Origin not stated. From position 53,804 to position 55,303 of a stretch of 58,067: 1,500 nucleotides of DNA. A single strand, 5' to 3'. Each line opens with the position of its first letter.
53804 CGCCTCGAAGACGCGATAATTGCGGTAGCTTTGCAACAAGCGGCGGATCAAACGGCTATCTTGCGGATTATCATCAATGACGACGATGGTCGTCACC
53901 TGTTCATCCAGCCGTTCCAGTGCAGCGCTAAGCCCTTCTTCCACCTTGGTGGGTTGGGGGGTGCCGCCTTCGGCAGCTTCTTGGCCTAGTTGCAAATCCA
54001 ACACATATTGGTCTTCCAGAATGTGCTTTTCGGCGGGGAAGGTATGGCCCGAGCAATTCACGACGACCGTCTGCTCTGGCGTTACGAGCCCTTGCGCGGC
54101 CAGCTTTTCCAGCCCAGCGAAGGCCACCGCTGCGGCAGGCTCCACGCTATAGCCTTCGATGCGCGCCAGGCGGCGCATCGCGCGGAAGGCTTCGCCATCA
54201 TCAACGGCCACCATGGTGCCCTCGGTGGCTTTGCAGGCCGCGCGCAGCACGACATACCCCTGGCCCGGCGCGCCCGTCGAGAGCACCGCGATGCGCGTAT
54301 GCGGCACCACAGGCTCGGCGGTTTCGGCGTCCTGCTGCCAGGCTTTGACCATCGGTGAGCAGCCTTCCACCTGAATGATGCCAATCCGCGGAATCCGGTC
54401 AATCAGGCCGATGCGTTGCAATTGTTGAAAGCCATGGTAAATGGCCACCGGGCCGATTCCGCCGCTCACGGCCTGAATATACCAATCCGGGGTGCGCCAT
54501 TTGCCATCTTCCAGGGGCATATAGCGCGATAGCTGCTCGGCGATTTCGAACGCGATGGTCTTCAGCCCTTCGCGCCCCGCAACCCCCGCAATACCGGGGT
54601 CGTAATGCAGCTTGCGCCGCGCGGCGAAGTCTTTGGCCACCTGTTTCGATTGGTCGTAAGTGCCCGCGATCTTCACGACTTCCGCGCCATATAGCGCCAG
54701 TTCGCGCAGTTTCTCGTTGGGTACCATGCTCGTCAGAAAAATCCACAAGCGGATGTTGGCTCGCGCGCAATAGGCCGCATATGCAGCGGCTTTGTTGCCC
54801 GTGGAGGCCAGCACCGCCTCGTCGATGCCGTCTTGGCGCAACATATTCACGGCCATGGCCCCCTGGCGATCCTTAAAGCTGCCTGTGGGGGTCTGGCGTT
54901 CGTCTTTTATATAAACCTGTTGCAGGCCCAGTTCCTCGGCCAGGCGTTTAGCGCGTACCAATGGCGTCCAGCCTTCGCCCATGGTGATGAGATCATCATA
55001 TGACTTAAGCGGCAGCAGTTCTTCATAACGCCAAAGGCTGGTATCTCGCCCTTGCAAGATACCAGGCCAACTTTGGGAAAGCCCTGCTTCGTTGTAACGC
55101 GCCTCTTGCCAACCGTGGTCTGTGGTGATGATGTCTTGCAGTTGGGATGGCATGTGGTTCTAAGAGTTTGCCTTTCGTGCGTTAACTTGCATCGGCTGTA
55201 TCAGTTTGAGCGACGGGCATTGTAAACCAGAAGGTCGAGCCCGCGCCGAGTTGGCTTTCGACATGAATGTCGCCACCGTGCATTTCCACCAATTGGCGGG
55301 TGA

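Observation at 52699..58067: Candidate new signalling system: PAS/GAF kinase, PLP enzyme-REC-REC fusion and DivK-like receiver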

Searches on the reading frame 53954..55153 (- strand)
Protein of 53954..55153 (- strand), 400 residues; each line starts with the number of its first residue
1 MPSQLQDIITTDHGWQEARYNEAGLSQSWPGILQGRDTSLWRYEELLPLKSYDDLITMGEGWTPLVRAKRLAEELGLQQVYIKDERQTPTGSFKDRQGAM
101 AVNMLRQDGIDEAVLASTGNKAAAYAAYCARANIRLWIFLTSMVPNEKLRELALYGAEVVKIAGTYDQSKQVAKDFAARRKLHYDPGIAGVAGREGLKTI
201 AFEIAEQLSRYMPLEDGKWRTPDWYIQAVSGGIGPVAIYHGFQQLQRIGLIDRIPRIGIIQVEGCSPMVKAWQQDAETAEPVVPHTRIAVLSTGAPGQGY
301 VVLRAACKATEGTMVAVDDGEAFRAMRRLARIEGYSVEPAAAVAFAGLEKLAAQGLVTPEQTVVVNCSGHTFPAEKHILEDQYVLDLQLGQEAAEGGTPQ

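Call 16: search_solved_structures(query=window:54000-55153:-, max_evalue=1e-8, show_alignments=5)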
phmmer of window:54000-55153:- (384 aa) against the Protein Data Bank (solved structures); distinct sequences matched with E-value up to 1e-8: 10.
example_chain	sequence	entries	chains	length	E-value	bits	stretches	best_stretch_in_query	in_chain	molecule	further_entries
2zsj_A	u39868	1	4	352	4.5e-38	134.5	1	41-369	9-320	Threonine synthase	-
2d1f_A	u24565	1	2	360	1.8e-36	129.3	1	27-372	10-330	Threonine synthase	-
1uim_A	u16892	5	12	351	2.4e-35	125.5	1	40-372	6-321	Threonine Synthase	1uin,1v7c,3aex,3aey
6cgq_A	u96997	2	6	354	2.6e-35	125.5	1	40-369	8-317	Threonine synthase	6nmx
1e5x_A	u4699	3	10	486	6e-27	97.9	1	38-370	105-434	THREONINE SYNTHASE | THREONINE SYNTHASE 1, CHLOROPLASTIC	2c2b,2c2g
9k3c_A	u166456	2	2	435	1.1e-11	47.7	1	65-382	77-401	Cysteate synthase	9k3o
9vgl_A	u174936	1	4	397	2.4e-09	40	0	50-370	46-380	Ancestral L-tryptophan synthase beta-subunit 1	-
7rnp_A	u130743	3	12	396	6e-09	38.7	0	61-370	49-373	Tryptophan synthase beta chain 1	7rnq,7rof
5vm5_A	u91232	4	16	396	7e-09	38.5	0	61-370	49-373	Tryptophan synthase beta chain 1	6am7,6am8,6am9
6amc_A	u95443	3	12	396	7.2e-09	38.4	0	61-370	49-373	Tryptophan synthase beta chain 1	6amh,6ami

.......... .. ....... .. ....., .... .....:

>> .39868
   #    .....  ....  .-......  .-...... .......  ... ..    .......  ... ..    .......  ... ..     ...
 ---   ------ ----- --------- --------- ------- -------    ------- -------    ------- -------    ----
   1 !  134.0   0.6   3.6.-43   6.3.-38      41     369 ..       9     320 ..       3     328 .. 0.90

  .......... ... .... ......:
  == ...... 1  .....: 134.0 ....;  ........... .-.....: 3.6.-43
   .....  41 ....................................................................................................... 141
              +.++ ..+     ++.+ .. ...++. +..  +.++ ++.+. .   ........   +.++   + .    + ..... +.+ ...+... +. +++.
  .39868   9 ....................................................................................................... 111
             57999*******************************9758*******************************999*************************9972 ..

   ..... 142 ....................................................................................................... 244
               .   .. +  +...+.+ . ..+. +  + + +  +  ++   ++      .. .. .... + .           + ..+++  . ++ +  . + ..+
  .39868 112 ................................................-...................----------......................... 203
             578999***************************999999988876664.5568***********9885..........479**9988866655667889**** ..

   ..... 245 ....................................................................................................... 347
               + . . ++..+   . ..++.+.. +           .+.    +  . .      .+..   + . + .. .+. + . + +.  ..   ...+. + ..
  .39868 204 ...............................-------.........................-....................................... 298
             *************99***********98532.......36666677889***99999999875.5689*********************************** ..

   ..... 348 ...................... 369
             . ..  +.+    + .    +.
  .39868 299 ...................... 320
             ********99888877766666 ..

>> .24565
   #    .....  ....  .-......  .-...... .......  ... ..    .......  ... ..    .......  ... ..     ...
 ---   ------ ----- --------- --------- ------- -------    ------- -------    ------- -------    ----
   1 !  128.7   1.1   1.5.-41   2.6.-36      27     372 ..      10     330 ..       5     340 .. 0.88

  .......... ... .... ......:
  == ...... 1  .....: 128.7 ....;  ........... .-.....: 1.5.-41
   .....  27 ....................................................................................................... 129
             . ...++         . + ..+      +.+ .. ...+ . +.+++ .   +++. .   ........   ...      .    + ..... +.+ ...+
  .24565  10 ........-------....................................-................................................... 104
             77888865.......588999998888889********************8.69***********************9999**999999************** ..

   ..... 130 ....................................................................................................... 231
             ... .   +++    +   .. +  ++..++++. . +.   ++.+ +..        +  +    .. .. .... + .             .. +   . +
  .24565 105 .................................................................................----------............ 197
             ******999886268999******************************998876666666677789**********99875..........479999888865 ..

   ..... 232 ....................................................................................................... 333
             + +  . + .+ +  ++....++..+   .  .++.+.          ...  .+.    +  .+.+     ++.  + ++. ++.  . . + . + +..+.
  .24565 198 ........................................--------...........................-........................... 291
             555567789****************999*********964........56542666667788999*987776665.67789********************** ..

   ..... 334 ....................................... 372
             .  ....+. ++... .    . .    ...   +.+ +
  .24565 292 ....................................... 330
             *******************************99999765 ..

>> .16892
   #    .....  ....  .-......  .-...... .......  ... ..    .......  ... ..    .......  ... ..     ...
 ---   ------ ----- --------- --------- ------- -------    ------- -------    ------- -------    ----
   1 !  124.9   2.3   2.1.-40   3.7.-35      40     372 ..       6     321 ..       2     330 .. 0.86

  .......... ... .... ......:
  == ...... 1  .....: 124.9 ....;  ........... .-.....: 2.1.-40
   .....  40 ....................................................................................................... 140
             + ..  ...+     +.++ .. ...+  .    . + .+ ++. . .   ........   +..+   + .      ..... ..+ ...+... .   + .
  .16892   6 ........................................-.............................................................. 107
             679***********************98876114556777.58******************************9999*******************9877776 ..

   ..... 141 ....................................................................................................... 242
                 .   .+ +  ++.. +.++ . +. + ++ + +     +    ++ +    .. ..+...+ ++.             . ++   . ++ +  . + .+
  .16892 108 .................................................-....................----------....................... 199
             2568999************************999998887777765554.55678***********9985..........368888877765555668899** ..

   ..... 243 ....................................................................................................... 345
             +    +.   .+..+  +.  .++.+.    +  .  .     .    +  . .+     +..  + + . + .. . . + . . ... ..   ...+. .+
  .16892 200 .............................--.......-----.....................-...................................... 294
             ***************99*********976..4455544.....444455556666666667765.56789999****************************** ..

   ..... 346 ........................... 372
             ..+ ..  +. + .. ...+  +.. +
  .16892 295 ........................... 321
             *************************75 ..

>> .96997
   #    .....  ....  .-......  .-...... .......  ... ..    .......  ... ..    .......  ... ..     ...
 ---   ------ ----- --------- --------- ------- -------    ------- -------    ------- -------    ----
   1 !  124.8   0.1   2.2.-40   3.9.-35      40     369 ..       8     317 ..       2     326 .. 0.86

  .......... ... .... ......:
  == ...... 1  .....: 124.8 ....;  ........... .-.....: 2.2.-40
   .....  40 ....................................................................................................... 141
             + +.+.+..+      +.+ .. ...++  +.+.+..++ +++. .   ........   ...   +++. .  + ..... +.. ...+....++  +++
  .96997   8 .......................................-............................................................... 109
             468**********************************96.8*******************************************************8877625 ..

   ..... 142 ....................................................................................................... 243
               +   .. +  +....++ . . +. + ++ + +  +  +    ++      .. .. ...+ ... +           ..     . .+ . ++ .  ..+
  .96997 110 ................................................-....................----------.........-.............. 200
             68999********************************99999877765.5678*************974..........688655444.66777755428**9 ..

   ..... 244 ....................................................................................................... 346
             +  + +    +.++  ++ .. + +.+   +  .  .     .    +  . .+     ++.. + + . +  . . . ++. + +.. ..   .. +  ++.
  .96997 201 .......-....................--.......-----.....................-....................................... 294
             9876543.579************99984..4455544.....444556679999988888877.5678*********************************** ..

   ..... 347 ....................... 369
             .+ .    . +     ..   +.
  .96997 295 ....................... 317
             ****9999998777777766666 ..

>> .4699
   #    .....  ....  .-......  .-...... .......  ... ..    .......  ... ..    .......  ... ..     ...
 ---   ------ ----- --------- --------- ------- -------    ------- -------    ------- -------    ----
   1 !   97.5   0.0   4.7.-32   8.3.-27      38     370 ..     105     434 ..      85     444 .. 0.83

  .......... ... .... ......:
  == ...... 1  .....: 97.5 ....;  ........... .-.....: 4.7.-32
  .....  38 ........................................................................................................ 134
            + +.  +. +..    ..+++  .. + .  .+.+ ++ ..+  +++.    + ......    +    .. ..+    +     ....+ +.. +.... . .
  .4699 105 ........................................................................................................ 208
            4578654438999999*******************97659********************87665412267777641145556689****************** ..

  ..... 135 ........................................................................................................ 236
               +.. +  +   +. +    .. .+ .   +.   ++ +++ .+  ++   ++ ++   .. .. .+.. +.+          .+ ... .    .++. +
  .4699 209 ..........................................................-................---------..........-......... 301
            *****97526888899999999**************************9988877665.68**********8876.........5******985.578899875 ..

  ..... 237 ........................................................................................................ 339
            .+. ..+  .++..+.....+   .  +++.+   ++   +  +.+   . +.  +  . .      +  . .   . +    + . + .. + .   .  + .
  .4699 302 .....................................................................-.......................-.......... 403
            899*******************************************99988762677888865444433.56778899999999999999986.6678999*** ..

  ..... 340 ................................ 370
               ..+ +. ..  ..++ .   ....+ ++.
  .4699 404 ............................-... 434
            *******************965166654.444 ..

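Call 27: search_protein_representatives(protein=window:53954-55153:-)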
Query: 400 residues. Proteins with E-value up to 0.001 (for the whole library): 9767; up to 1e-10: 4399; up to 1e-30: 801. The best 150 are listed.
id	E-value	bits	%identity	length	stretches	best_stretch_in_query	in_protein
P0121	4.2e-137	473.7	55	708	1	13-392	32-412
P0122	1.5e-133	462.0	56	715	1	14-384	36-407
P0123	3.4e-125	434.5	55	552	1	15-392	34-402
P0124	6.9e-121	420.3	51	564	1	23-384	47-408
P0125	1.8e-117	409.1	53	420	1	15-384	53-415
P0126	3.3e-116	405.0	52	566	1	14-391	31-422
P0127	7.7e-98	344.5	49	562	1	13-375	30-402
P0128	6.2e-96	338.2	54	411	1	75-371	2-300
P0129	1.5e-93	330.4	46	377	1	14-370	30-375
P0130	4.8e-93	328.7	49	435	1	36-370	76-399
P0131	7.5e-93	328.0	50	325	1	59-384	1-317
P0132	1.2e-88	314.2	48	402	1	15-370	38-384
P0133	1.5e-88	313.9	56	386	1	14-262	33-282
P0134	7.0e-82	291.9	45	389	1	34-370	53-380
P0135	8.0e-82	291.7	48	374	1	13-305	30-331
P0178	2.0e-49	185.1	34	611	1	38-372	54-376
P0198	5.0e-48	180.5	38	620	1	39-351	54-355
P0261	1.4e-44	169.1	35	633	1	42-367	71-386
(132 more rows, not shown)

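Call 29: search_protein_families(library=pfam, proteins=[P0123, P0124, P0126, P0127, P0125, P0130, P0132, P0178, P0198, P0261], max_evalue=0.001)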
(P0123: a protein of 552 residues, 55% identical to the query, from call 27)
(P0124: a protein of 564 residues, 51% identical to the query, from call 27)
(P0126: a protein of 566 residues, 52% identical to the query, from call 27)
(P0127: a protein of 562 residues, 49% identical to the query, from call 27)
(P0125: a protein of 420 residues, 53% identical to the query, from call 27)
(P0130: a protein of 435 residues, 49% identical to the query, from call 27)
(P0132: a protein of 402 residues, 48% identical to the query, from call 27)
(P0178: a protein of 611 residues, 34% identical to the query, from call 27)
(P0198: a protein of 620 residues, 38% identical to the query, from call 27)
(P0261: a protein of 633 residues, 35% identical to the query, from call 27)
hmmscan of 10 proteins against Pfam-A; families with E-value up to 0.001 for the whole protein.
P0123 (552 aa): 2 families
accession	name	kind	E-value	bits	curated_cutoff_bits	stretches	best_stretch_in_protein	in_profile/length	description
PF00291.31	PALP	-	6.6e-68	229.6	35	1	77-378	3-294/295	Pyridoxal-phosphate dependent enzyme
PF00072.30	Response_reg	-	2.9e-16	60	30.2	1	425-508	1-81/111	Response regulator receiver domain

P0124 (564 aa): 2 families
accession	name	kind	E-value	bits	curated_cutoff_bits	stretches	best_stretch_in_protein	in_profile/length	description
PF00291.31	PALP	-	4.1e-62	210.6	35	1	80-393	1-295/295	Pyridoxal-phosphate dependent enzyme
PF00072.30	Response_reg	-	1.8e-20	73.6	30.2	1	446-555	1-108/111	Response regulator receiver domain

P0126 (566 aa): 2 families
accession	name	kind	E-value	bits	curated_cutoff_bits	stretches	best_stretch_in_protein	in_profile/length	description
PF00291.31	PALP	-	7.8e-60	203.1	35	1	73-400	1-295/295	Pyridoxal-phosphate dependent enzyme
PF00072.30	Response_reg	-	1.1e-20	74.3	30.2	1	448-546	1-96/111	Response regulator receiver domain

P0127 (562 aa): 2 families
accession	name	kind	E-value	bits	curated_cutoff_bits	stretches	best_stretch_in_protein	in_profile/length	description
PF00291.31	PALP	-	6.4e-59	200.1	35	1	74-395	2-294/295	Pyridoxal-phosphate dependent enzyme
PF00072.30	Response_reg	-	3.9e-06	27.4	30.2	1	441-526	1-83/111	Response regulator receiver domain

P0125 (420 aa): 1 family
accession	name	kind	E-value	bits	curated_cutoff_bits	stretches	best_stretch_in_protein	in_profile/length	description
PF00291.31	PALP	-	9.2e-69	232.4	35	1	95-400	1-295/295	Pyridoxal-phosphate dependent enzyme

P0130 (435 aa): 1 family
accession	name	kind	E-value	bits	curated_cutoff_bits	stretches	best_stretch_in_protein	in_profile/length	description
PF00291.31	PALP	-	1.2e-69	235.4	35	1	95-398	1-295/295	Pyridoxal-phosphate dependent enzyme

P0132 (402 aa): 1 family
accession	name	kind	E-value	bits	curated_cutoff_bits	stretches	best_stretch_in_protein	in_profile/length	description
PF00291.31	PALP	-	2.4e-69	234.4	35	1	81-382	3-294/295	Pyridoxal-phosphate dependent enzyme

P0178 (611 aa): 3 families
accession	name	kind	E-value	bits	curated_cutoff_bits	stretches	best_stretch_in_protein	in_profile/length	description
PF00291.31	PALP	-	3.5e-77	260.1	35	1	72-373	1-295/295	Pyridoxal-phosphate dependent enzyme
PF08502.15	LeuA_dimer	-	9.2e-18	64.9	24.9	1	466-601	2-129/131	LeuA allosteric (dimerisation) domain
PF02887.21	PK_C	-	0.00012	22.6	28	0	118-213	8-102/114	Pyruvate kinase, alpha/beta domain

P0198 (620 aa): 2 families
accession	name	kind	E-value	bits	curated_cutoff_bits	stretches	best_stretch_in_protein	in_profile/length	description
PF00291.31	PALP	-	2.2e-75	254.2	35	1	71-357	1-281/295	Pyridoxal-phosphate dependent enzyme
PF08502.15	LeuA_dimer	-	3.3e-23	82.5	24.9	1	480-613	4-130/131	LeuA allosteric (dimerisation) domain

P0261 (633 aa): 2 families
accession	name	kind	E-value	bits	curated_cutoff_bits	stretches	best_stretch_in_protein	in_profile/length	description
PF00291.31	PALP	-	3.5e-72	243.7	35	1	85-395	1-295/295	Pyridoxal-phosphate dependent enzyme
PF08502.15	LeuA_dimer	-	5.6e-21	75.2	24.9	1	492-625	6-130/131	LeuA allosteric (dimerisation) domain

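Call 42: find_homologous_proteins(query=P0125, max_evalue=1e-20)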
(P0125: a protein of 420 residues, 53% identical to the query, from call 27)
Query P0125 (420 aa): 7833 proteins with E <= 1e-20 among 8000 candidates; the best 120 are listed.
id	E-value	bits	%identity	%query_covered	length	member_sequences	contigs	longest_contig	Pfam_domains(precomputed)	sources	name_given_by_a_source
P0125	6.2e-280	946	100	100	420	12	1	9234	PF00291.32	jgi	jgi:threonine synthase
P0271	1.6e-254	862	90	100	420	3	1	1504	PF00291.32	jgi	jgi:threonine synthase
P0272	3.5e-254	861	90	100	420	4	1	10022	PF00291.32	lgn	-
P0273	4.6e-207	706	76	95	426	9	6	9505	PF00291.32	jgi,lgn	jgi:threonine synthase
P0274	1.7e-191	655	80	85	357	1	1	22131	PF00291.32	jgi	jgi:threonine synthase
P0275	2.4e-170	585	64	94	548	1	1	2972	PF00291.32,PF00072.31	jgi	jgi:threonine synthase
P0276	5.7e-170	584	63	94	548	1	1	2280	PF00291.32,PF00072.31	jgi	jgi:threonine synthase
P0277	2.5e-169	582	64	93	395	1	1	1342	PF00291.32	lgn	-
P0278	5.2e-169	581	65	93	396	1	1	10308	PF00291.32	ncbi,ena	-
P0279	3.6e-168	578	62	94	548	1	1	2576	PF00291.32,PF00072.31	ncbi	-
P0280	5.4e-167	574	61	94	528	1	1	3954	PF00291.32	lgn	-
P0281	1.7e-166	572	64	92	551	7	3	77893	PF00291.32,PF00072.31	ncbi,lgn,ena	-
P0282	2.1e-166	572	61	92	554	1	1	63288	PF00291.32,PF00072.31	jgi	jgi:threonine synthase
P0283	2.7e-166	572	61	95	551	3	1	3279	PF00291.32,PF00072.31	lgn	-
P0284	4.6e-166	571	62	94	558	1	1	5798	PF00291.32,PF00072.31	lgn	-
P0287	1.9e-165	569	61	94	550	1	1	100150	PF00291.32,PF00072.31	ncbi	ncbi:MAG: threonine synthase [Anaerolineae bacterium]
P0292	3.8e-165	568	61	94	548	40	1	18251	PF00291.32,PF00072.31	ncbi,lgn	ncbi:MAG: threonine synthase [Aggregatilineales bacterium]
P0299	2.1e-164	565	63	93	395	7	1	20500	PF00291.32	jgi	-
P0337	8.9e-158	544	59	94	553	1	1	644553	PF00291.32,PF00072.31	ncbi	ncbi:MAG: hypothetical protein OHK0023_03840 [Anaerolineae bacterium]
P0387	1.3e-153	530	58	92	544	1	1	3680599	PF00291.32,PF00072.31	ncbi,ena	-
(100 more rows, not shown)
